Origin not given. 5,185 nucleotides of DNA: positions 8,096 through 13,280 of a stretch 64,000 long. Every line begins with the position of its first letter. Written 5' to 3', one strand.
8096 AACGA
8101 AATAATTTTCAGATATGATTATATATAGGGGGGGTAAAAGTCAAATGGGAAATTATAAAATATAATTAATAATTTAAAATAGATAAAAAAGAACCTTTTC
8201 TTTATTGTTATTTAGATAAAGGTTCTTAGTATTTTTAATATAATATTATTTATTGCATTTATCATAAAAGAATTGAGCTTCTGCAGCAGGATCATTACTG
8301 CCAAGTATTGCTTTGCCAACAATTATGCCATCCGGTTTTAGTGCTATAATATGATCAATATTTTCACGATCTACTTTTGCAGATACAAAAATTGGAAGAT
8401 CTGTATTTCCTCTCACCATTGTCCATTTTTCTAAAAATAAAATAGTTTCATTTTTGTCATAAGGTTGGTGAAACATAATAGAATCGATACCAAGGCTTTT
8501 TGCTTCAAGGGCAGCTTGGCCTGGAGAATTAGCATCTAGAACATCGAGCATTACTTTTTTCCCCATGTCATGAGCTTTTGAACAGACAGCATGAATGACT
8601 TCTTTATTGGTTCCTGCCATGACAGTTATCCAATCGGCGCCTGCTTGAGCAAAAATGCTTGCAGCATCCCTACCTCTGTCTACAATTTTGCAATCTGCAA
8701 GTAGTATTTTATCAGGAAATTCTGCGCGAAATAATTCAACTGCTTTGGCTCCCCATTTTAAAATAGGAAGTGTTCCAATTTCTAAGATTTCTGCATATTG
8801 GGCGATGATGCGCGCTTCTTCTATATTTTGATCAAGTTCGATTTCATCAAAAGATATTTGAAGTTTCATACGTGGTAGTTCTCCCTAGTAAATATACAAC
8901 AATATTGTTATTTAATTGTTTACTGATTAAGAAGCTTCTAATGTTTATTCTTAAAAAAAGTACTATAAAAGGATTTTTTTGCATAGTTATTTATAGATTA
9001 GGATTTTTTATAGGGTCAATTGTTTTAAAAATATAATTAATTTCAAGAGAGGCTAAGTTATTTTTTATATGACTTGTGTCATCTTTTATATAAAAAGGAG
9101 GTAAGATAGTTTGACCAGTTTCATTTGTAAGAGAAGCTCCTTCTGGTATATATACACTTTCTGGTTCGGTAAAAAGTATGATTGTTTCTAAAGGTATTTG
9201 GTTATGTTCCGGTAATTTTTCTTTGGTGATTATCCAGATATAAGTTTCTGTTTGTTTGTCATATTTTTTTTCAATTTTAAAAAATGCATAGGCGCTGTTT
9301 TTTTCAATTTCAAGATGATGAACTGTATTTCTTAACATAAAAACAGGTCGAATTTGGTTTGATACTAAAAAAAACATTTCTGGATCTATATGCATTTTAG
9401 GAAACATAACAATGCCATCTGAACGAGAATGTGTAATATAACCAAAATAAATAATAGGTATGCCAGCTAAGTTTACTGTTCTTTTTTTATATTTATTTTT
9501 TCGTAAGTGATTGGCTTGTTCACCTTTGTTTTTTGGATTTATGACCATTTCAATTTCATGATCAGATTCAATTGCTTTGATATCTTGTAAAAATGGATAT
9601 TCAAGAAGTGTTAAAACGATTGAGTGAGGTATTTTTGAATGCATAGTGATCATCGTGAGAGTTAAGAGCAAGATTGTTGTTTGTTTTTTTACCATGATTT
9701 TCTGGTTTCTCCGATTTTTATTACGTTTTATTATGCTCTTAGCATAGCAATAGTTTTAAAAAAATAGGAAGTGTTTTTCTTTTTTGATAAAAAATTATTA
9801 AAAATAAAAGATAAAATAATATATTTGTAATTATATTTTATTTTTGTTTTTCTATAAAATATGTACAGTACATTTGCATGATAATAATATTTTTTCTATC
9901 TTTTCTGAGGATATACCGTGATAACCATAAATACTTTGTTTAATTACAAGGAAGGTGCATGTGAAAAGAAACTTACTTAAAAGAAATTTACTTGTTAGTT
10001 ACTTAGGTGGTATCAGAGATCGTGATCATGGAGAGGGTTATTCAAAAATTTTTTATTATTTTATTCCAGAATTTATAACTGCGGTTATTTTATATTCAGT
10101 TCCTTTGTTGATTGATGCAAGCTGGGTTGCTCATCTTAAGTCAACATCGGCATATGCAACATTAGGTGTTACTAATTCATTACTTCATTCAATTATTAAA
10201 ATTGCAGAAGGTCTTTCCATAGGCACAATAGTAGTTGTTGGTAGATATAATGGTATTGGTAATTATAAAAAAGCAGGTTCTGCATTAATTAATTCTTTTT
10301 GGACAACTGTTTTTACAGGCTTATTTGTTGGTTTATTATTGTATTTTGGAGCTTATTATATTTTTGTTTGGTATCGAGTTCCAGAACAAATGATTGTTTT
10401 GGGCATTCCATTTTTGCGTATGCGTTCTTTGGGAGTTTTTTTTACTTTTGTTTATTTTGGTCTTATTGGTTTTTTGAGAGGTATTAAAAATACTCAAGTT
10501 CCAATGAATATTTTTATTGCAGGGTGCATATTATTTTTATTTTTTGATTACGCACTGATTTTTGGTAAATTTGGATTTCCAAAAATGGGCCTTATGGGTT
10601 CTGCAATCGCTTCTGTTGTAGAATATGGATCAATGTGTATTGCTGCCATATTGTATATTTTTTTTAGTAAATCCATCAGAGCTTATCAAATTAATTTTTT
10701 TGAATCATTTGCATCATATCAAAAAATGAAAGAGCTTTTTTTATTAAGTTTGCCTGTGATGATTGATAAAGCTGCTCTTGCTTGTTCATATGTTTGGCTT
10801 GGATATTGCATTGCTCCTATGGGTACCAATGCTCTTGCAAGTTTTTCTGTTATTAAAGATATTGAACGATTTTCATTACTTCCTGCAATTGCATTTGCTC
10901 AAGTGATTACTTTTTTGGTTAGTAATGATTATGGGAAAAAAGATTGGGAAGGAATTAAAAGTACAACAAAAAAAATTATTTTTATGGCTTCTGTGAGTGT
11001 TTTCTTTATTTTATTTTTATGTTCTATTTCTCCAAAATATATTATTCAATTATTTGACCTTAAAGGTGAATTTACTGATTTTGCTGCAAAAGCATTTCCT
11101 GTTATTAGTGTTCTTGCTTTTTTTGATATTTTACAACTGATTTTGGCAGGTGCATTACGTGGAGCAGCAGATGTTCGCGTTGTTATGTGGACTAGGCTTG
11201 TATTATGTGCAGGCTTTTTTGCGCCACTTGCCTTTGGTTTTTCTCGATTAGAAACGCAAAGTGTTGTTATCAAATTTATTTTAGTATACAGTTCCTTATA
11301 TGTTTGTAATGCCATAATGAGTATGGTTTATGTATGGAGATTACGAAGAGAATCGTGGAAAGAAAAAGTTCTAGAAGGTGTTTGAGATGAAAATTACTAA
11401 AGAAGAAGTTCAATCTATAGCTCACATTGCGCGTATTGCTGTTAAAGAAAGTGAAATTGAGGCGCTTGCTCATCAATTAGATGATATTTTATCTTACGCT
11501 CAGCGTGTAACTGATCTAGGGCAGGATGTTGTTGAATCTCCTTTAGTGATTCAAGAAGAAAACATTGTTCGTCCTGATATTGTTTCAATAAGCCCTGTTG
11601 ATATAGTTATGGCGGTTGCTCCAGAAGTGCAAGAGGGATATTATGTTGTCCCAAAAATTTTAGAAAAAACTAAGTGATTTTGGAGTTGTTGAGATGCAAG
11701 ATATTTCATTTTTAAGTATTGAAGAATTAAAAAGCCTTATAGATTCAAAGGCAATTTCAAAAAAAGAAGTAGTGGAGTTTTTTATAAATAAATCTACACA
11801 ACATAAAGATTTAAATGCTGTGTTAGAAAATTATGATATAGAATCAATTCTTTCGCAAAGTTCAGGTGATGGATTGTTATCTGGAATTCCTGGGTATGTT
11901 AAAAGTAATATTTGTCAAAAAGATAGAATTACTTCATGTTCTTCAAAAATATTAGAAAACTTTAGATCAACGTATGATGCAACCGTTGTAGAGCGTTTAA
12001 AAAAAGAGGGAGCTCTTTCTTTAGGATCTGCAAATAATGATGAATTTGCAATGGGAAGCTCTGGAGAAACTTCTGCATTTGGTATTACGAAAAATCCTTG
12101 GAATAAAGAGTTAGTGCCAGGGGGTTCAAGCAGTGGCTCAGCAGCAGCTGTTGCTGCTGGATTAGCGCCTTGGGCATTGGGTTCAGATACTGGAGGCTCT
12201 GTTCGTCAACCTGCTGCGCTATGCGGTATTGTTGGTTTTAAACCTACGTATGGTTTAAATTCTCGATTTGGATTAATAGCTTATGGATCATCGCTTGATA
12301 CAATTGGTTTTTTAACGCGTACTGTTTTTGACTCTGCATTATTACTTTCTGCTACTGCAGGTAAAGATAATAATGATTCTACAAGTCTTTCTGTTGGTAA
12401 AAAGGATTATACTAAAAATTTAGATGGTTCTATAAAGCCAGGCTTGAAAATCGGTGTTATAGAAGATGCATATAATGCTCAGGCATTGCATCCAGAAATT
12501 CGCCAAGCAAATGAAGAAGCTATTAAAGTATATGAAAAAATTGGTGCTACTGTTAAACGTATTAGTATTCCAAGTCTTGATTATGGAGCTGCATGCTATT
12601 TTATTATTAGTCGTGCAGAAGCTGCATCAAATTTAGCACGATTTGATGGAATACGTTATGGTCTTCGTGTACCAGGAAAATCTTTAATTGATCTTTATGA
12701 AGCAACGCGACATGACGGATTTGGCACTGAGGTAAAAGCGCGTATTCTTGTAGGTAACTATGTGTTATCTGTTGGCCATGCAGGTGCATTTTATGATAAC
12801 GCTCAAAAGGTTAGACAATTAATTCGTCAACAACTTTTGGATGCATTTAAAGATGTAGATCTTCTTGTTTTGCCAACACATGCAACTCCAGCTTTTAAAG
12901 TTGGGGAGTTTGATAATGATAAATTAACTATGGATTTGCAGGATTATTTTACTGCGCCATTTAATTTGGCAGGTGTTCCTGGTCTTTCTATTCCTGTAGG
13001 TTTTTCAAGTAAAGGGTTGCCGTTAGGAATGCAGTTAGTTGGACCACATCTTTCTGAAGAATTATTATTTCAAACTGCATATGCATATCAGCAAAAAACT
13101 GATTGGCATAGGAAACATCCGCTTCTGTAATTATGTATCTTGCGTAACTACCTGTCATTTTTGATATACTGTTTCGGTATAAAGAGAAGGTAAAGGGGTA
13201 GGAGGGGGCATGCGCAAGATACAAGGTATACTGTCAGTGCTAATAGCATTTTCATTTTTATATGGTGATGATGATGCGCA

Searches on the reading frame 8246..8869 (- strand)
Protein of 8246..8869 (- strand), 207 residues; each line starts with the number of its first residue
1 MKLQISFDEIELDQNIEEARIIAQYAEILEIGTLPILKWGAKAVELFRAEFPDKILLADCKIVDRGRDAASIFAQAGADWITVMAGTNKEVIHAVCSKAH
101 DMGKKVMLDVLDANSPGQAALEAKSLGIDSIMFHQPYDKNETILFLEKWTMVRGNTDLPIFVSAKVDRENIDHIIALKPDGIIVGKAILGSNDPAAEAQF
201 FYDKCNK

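Call 9: search_protein_families(library=pfam, proteins=[window:8246-8869:-], max_evalue=0.01)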
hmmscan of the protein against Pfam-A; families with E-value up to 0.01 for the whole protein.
window:8246-8869:- (207 aa): 1 family
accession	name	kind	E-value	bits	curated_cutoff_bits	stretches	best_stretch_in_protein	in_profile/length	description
PF00215.30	OMPdecase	-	7.6e-20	72.2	27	1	1-199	1-219/221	Orotidine 5'-phosphate decarboxylase / HUMPS family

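Call 11: find_encoding_contigs(protein=window:8246-8869:-, flank=3000, max_places=10)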
Protein window:8246-8869:- (207 aa): 2 contigs read that carry it; 2 places shown.
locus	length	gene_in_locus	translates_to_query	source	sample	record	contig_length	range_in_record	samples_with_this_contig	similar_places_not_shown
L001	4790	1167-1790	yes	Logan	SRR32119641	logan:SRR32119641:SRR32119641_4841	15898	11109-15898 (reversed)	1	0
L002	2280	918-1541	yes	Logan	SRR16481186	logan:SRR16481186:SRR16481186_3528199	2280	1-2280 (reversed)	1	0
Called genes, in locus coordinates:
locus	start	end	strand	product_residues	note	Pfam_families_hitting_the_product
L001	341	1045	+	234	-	-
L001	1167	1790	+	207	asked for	PF00215:OMPdecase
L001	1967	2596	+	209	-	-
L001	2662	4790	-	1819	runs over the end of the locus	-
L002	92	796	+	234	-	-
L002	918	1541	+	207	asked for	PF00215:OMPdecase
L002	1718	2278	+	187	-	?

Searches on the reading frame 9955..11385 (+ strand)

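Call 17: search_protein_families(library=ncbifam, proteins=[window:9955-11385:+], max_evalue=1e-10)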
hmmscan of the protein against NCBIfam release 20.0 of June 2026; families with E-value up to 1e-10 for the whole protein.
window:9955-11385:+ (476 aa): 5 families
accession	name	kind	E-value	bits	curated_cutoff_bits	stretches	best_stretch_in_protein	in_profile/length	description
TIGR00797.1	matE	subfamily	1.3e-56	192.2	147.4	1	43-430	5-385/396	MATE family efflux transporter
NF041801.1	MATE_SolL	equivalog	7.8e-26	90.9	780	1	41-473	30-456/458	solanimycin export family MATE transporter SolL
NF052396.1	MATE_WgkD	equivalog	5.4e-23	81.7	510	1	58-457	29-421/428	tryglysin-associated MATE efflux transporter WgkD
NF001214.0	PRK00187.1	equivalog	2.7e-21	76.1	449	1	44-469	23-451/464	NorM family multidrug efflux MATE transporter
NF007562.1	PRK10189.1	equivalog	4.8e-16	58.5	465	1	44-468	43-462/470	EmmdR/YeeO family multidrug/toxin efflux MATE transporter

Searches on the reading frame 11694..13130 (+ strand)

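Call 17: search_protein_families(library=ncbifam, proteins=[window:11694-13130:+], max_evalue=1e-10)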
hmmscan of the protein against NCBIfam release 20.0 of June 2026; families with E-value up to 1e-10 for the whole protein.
window:11694-13130:+ (478 aa): 26 families (the best 25 are shown)
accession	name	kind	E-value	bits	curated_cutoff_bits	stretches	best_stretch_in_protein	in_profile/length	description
TIGR00132.1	gatA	equivalog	4e-160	533.6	481.1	1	13-470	2-465/466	Asp-tRNA(Asn)/Glu-tRNA(Gln) amidotransferase subunit GatA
NF005565.0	PRK07235.1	subfamily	2.5e-87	293.6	545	1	12-472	44-504/506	amidase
NF005517.0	PRK07139.1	equivalog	2.3e-86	290.2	546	1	52-450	27-414/439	amidase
NF005688.0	PRK07488.1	equivalog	7.3e-75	252.7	532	1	3-465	7-462/474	indoleacetamide hydrolase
NF006631.0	PRK09201.1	equivalog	3.2e-71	240.4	461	1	20-468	30-454/466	AtzE family amidohydrolase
NF004815.0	PRK06169.1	equivalog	1.3e-70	238.3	506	2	56-314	69-324/471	amidase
TIGR02715.1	amido_AtzE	subfamily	1.8e-68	231.6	425.75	1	19-468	22-447/452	AtzE family amidohydrolase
NF006006.0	PRK08137.1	equivalog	3.4e-68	230.7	534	1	56-476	95-517/529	amidase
NF005450.0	PRK07042.1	equivalog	1.8e-66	224.5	458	2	54-291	64-295/464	amidase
NF006043.0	PRK08186.1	subfamily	5.1e-61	206.8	487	1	21-295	34-296/600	allophanate hydrolase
NF004717.0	PRK06061.1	equivalog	1.6e-60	205.2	498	1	91-476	109-474/483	amidase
NF005686.0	PRK07486.1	subfamily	2.6e-60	204.5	465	2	2-291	9-309/486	amidase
TIGR02713.1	allophanate_hyd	equivalog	1.4e-56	192.2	511.05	1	58-296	28-262/563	allophanate hydrolase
NF005899.0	PRK07869.1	equivalog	4.5e-55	187.3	418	2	14-293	22-299/471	amidase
NF005687.0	PRK07487.1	subfamily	8.2e-54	183.1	428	1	3-309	4-316/468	amidase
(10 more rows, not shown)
